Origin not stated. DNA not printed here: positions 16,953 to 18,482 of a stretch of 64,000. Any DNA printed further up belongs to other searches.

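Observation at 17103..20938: Low-GC two-gene operon: TIR-TPR-TaqI_C-like fusion protein translationally coupled to an SMC/ABC-type ATPase. Candidate undescribed anti-phage system.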

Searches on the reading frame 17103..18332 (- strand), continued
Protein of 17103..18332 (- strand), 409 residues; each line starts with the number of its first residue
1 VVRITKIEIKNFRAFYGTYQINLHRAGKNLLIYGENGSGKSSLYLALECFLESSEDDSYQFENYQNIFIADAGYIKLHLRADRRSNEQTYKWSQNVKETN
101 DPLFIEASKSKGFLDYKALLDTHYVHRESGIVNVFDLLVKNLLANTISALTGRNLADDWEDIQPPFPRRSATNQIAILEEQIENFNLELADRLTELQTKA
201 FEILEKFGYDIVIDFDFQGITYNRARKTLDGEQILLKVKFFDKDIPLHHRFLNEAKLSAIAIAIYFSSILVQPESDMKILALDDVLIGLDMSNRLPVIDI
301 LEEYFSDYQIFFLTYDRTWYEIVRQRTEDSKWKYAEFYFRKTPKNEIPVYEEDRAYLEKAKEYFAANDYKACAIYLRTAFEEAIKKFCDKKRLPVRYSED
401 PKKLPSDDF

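Call 55: search_protein_families(library=pfam, alignment_id=A3, max_evalue=0.1)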
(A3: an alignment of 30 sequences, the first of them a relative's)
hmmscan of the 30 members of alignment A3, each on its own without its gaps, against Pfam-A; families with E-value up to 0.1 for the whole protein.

A. member 1, P0001 (467 aa): 12 families
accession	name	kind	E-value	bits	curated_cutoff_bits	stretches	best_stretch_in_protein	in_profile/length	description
PF02463.25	SMC_N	-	4.1e-12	46.4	40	1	3-321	2-204/220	RecF/RecN/SMC N terminal domain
PF13175.12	AAA_15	-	3.7e-10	40.4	32.1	1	1-71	1-55/374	AAA ATPase domain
PF13476.12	AAA_23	-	2.1e-09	38.7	27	1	5-141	1-142/201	AAA domain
PF13555.12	AAA_29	-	5.1e-06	26.6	27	1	4-48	2-44/61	P-loop containing region of AAA domain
PF11398.14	DUF2813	-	7.9e-05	22.6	21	1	1-62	1-57/372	Protein of unknown function (DUF2813)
PF13166.12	AAA_13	-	7.9e-05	22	36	1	19-58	9-48/713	AAA domain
PF13514.12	AAA_27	-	0.0014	18.7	22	1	1-50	1-50/206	AAA domain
PF13304.12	AAA_21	-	0.0048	17.4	27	1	31-63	4-26/304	AAA domain, putative AbiEii toxin, Type IV TA system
PF00005.33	ABC_tran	-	0.0054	17.8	25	1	24-53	9-38/137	ABC transporter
PF13191.12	AAA_16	-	0.015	16.3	32.6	1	24-56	23-51/167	AAA ATPase domain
PF16489.11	GAIN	-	0.093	12.6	26.5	0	138-192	49-101/210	GPCR-Autoproteolysis INducing (GAIN) domain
PF05673.19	DUF815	-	0.095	12.3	23.8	0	22-46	49-73/249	Protein of unknown function (DUF815)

B. families by the number of members that match (of 30 scanned): 43 families (the first 25 are shown)
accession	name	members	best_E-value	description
PF02463.25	SMC_N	30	1.6e-16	RecF/RecN/SMC N terminal domain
PF13175.12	AAA_15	30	1.7e-13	AAA ATPase domain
PF13476.12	AAA_23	30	3.1e-13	AAA domain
PF13555.12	AAA_29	30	2e-08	P-loop containing region of AAA domain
PF13304.12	AAA_21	30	3.7e-07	AAA domain, putative AbiEii toxin, Type IV TA system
PF00005.33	ABC_tran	30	2.2e-05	ABC transporter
PF13514.12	AAA_27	29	1.3e-05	AAA domain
PF13191.12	AAA_16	26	6.1e-05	AAA ATPase domain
PF11398.14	DUF2813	25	5.1e-05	Protein of unknown function (DUF2813)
PF13401.12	AAA_22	23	0.00019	AAA domain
PF13166.12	AAA_13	22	2.5e-07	AAA domain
PF05673.19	DUF815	20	0.00011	Protein of unknown function (DUF815)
PF13479.12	AAA_24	13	0.0054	AAA domain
PF01580.24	FtsK_SpoIIIE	11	0.00088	FtsK/SpoIIIE family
PF05168.19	HEPN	6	0.00019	HEPN domain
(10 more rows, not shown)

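Call 58: fold_search(model_id=the predicted structure, library=pdb)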
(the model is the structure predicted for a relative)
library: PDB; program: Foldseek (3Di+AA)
matches with E <= 10: 436; with E <= 0.001: 36
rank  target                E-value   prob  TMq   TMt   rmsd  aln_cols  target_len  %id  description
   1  6zz6_A                7.5e-07  1.00  0.28  0.34  13.8       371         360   14  Cryo-EM structure of S.cerevisiae cohesin-Scc2-DNA complex (released 2020-09-30)
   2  1w1w_B                8.3e-07  1.00  0.27  0.36  15.8       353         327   15  Sc Smc1hd:Scc1-C complex, ATPgS (released 2004-09-30)
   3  8roc_A                1.0e-06  1.00  0.27  0.33  16.3       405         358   14  Human cohesin SMC1A-HD(shortCC-EQ)/RAD21-C complex - Apo closed P-loop conformation (released 2024-09-11)
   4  6wge_A                3.0e-06  1.00  0.28  0.32  21.5       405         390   13  Cryo-EM structure of human Cohesin-NIPBL-DNA complex without STAG1 (released 2020-05-20)
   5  4nck_A                3.0e-06  1.00  0.24  0.33  15.7       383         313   16  Crystal Structure of Pyrococcus furiosis Rad50 R797G mutation (released 2014-03-05)
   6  6qpq_A                3.5e-06  1.00  0.24  0.27  17.6       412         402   13  The structure of the cohesin head module elucidates the mechanism of ring opening (released 2020-02-05)
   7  5h68_B                3.7e-06  1.00  0.26  0.34  15.5       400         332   14  Crystal structure of an engaged dimer of the Geobacillus stearothermophilus SMC head domain (released 2017-03-15)
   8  4nci                  4.8e-06  1.00  0.24  0.33  15.1       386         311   16  Crystal Structure of Pyrococcus furiosis Rad50 R805E mutation (released 2014-03-05)
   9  5dny_D                1.2e-05  1.00  0.24  0.29  18.2       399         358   11  Structure of the ATPrS-Mre11/Rad50-DNA complex (released 2016-02-24)
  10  4i99_B                1.4e-05  1.00  0.25  0.34  14.2       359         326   15  Crystal structure of the SmcHead bound to the C-winged helix domain of ScpA (released 2013-01-30)
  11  7q2x_B                1.7e-05  1.00  0.28  0.32  15.4       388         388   12  Cryo-EM structure of clamped S.cerevisiae condensin-DNA complex (Form I) (released 2022-03-23)
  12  3aux                  1.7e-05  1.00  0.24  0.29  14.3       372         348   15  Crystal structure of Rad50 bound to ADP (released 2011-05-25)
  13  2o5v                  2.8e-05  1.00  0.30  0.37  13.5       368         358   16  Recombination mediator RecF (released 2007-02-06)
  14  8rok_A                2.8e-05  1.00  0.26  0.30  19.7       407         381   15  Human cohesin SMC3-HD(EQ)/RAD21-N complex - ATP-Mg-bound conformation - Form 1 (released 2024-09-11)
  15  7qen_B                2.8e-05  1.00  0.26  0.28  21.0       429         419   11  S.c. Condensin core in DNA- and ATP-bound state (released 2022-06-15)
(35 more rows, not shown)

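Call 59: find_encoding_contigs(protein=P0035, flank=6000, max_places=2)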
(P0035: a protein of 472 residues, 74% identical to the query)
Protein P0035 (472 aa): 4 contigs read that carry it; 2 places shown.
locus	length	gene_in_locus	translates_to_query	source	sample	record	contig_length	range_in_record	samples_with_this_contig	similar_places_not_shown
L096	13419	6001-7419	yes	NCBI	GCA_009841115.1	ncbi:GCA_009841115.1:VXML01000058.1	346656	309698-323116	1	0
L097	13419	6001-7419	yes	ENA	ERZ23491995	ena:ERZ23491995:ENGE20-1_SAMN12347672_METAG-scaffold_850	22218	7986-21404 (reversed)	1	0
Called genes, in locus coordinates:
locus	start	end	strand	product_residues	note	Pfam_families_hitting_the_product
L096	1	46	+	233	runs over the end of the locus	PF24684:Vgb_lyase (weak)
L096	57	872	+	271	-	PF01261:AP_endonuc_2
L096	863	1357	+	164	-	PF01878:EVE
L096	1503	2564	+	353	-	-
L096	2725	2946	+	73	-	-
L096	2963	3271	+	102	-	-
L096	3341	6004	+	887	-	PF13676:TIR_2, PF00515:TPR_1, PF13414:TPR_11, PF00515:TPR_1, PF13414:TPR_11, PF00515:TPR_1, PF13414:TPR_11, PF00515:TPR_1, +43 more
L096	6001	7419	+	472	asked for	PF02463:SMC_N, PF13175:AAA_15, PF13476:AAA_23, PF13555:AAA_29 (weak), PF13304:AAA_21 (faint)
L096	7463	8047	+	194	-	PF00657:Lipase_GDSL (weak), PF04311:DUF459 (weak), PF13472:Lipase_GDSL_2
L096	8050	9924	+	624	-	PF02776:TPP_enzyme_N, PF00205:TPP_enzyme_M, PF02775:TPP_enzyme_C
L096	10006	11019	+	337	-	PF08240:ADH_N (faint), PF00107:ADH_zinc_N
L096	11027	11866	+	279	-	PF05721:PhyH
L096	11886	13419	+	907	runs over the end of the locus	PF02739:5_3_exonuc_N, PF01367:5_3_exonuc, PF01612:DNA_pol_A_exo1, PF00476:DNA_pol_A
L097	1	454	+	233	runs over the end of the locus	PF24684:Vgb_lyase (weak)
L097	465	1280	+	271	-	PF01261:AP_endonuc_2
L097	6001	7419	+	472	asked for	PF02463:SMC_N, PF13175:AAA_15, PF13476:AAA_23, PF13555:AAA_29 (weak), PF13304:AAA_21 (faint)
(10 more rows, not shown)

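Call 60: find_encoding_contigs(protein=P0241, flank=8000, max_places=2)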
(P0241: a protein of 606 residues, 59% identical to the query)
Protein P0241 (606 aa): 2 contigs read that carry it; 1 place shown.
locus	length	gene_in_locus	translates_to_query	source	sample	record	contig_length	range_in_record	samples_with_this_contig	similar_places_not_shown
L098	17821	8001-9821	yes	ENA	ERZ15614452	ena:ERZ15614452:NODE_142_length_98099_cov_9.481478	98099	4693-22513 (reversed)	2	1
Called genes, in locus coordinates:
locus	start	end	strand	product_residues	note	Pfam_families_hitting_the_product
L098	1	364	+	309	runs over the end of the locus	PF00005:ABC_tran, PF13304:AAA_21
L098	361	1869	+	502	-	-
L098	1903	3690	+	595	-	PF07584:BatA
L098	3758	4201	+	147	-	PF10604:Polyketide_cyc2 (weak), PF03364:Polyketide_cyc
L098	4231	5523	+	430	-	PF00144:Beta-lactamase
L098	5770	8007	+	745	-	PF13676:TIR_2, PF00515:TPR_1, PF13414:TPR_11, PF00515:TPR_1, PF13414:TPR_11, PF00515:TPR_1, PF07719:TPR_2, PF13414:TPR_11, +27 more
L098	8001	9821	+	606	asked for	PF02463:SMC_N, PF13175:AAA_15 (weak), PF13476:AAA_23, PF13555:AAA_29 (faint), PF13643:DUF4145 (faint), PF14355:Abi_C (faint)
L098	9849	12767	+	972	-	PF13519:VWA_2, PF00092:VWA, PF13519:VWA_2, PF13768:VWA_3 (weak)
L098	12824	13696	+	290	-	PF01882:DUF58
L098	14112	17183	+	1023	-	PF13620:CarboxypepD_reg, PF13715:CarbopepD_reg_2, PF07715:Plug, PF00593:TonB_dep_Rec_b-barrel, PF14905:OMP_b-brl_3 (faint), PF00593:TonB_dep_Rec_b-barrel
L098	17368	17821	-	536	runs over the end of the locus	-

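Call 67: search_dna_similar(query=P0001, collection=plasmids, mode=protein, max_rows=15, max_evalue=1e-10)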
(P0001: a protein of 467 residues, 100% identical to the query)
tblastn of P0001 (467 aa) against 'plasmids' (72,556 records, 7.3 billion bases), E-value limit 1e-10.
Records with a match: 3; places in all: 3; records where one place covers at least 80% of the query: 3.
Best place of each record, by identity: <60% 3.
By first word of the organism name: Nostoc 1; Thiospirochaeta 1; Prevotella 1.
By predicted mobility (MOB-suite, as given by PLSDB): non-mobilizable 2; conjugative 1.
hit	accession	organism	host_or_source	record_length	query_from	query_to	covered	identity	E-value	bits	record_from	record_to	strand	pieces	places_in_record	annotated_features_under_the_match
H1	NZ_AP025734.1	Nostoc cf. commune SO-36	-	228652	1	443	95%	49.2%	7e-137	442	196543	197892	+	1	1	AAA family ATPase | TaqI-like C-terminal specificity domain-containing protein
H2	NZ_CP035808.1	Thiospirochaeta perfilievii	cell culture,Thiodendron" bacterial ...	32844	2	440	94%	27.9%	7e-24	112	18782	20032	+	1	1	ATP-binding protein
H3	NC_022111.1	Prevotella sp. oral taxon 299 str. F0039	Homo sapiens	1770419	3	439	94%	26.8%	3e-32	137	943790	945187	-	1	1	none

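Call 68: find_related_loci(query=A3, collection=viral_contigs, flank=8000)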
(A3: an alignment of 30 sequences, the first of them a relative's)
Query A3 (467 aa) in viral_contigs; peptide patterns used: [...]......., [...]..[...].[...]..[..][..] (x = any residue, [..] = any of these).
75 stretches matched a pattern; 4 encode a relative of the query (tblastn E <= 1e-3); 4 distinct loci.
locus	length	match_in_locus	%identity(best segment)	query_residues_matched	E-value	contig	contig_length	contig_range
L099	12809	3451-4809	48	1-467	6e-132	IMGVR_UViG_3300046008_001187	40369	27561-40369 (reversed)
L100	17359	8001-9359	48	1-467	6e-132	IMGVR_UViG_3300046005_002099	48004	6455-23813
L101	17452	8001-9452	32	1-462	5e-59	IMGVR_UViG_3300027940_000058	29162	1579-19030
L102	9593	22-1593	27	1-466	8e-44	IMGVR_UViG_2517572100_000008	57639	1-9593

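Call 69: get_annotated_region(hit=H1, flank=9000)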
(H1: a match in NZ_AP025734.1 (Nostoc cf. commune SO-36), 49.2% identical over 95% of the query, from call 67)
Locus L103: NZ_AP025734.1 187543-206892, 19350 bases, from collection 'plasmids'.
description: Nostoc cf. commune SO-36 plasmid pANSO36B, complete sequence
organism: Nostoc cf. commune SO-36 (NCBI taxid 449208)
taxonomy: Bacteria; Cyanobacteriota; Cyanophyceae; Nostocales; Nostocaceae; Nostoc; Nostoc commune; Nostoc cf. commune SO-36
host: -; source: -; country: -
typing (MOB-suite, as given by PLSDB): conjugative; relaxase MOBP; mating-pair formation MPF_T
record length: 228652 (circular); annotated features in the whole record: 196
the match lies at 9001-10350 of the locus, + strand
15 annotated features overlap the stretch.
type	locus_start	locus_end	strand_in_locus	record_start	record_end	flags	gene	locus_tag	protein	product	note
CDS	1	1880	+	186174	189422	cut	-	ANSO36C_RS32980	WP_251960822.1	hypothetical protein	-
CDS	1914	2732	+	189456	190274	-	-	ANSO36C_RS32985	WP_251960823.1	hypothetical protein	-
CDS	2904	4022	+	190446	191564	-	-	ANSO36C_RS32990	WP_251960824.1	hypothetical protein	-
CDS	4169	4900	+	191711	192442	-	-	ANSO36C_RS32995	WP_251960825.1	hypothetical protein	-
CDS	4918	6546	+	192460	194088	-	-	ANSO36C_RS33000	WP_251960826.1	TrbI/VirB10 family protein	-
CDS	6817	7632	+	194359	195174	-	-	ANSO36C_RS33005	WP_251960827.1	hypothetical protein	-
CDS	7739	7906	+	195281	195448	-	-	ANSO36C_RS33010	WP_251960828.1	hypothetical protein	-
CDS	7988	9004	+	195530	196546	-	-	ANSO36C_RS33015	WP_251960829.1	TaqI-like C-terminal specificity domain-containing protein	-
CDS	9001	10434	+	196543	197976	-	-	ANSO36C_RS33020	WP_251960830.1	AAA family ATPase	-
CDS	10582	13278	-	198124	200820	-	-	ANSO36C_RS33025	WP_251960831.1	ATP-binding protein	-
CDS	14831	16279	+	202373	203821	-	-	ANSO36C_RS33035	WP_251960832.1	AAA family ATPase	-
CDS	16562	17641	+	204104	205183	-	-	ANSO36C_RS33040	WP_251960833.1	hypothetical protein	-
CDS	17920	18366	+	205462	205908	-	-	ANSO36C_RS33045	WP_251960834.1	DUF1257 domain-containing protein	-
CDS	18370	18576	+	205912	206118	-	-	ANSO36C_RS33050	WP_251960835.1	DUF2997 domain-containing protein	-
CDS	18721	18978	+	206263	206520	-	-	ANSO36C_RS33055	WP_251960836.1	hypothetical protein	-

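Call 78: search_protein_representatives(alignment_id=A4)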
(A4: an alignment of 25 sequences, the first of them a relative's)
Query: 25 sequences, 472 profile positions. Proteins with E-value up to 0.001 (for the whole library): 3732; up to 1e-10: 1904; up to 1e-30: 872. The best 150 are listed.
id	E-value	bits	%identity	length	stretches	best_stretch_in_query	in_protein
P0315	2.7e-232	788.1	-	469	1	1-471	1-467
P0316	5.1e-193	658.6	-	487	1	1-470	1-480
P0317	1.6e-178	610.8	-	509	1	1-471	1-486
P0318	1.1e-175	601.5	-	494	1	1-470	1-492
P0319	6.5e-170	582.5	-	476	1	1-471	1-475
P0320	2.1e-168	577.5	-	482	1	1-471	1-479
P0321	1.6e-166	571.3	-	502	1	1-471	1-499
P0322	7.8e-161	552.5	-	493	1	1-469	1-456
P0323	2.7e-160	550.7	-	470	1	1-471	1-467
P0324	2.0e-157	541.2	-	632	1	1-471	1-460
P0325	9.7e-156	535.7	-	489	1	1-471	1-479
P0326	5.5e-153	526.6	-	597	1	1-468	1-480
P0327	1.2e-152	525.5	-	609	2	1-471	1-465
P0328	2.1e-149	514.8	-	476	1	1-470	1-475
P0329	9.3e-148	509.4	-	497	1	1-470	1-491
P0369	1.1e-105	370.7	-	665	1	2-467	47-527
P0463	1.3e-82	294.5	-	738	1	2-470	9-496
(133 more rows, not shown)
